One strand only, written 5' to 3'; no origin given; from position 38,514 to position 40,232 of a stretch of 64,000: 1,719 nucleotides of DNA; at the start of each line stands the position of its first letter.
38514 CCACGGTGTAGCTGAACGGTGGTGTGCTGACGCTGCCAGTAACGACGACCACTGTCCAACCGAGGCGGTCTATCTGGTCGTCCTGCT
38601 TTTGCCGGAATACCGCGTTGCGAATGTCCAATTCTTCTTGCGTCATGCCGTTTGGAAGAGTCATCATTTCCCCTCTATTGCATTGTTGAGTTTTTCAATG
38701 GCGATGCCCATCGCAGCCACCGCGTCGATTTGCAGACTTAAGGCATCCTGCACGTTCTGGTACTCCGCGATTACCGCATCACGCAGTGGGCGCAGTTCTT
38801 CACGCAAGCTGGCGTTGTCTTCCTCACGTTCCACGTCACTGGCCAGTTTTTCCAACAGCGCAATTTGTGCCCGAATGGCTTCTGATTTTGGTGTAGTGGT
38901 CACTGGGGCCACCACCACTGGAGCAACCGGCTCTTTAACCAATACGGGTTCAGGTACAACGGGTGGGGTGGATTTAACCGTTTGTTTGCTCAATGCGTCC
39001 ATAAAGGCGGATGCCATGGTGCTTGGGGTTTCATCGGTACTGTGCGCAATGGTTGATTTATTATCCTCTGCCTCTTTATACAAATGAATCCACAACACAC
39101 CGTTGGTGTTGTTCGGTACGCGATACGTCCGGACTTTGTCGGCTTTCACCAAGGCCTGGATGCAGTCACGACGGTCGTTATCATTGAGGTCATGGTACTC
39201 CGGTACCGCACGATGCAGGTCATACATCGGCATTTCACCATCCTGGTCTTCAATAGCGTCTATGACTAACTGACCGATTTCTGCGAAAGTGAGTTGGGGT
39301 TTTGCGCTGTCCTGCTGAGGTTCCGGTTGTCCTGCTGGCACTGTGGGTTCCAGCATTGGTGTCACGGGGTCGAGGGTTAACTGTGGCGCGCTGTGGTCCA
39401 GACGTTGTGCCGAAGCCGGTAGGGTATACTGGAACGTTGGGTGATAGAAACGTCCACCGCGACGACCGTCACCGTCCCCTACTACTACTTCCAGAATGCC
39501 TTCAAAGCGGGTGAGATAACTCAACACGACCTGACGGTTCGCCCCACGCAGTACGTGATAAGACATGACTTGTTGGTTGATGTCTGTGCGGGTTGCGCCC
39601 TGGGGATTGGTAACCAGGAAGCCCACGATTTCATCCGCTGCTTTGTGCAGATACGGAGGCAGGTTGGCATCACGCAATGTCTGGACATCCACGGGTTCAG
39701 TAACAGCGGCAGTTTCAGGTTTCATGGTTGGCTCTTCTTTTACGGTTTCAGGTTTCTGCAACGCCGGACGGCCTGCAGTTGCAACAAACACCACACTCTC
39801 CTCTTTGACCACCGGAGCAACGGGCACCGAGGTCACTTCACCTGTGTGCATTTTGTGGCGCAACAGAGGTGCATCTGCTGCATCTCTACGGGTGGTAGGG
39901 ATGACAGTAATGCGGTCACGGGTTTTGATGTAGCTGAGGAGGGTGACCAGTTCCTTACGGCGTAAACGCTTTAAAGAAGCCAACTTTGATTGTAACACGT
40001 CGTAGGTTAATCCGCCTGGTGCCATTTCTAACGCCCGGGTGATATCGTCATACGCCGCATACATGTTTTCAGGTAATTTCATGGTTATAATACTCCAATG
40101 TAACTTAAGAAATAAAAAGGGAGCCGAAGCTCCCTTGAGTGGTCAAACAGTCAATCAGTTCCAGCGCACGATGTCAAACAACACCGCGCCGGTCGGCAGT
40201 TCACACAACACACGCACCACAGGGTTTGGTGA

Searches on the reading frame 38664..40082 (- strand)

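Call 35: search_protein_families(library=phrogs, proteins=[window:38664-40082:-], max_evalue=0.00001)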
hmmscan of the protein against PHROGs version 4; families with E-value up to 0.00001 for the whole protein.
window:38664-40082:- (472 aa): 1 family
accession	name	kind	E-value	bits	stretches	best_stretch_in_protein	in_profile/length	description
phrog_2539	-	unknown function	8.4e-20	72.6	0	141-220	5-83/229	-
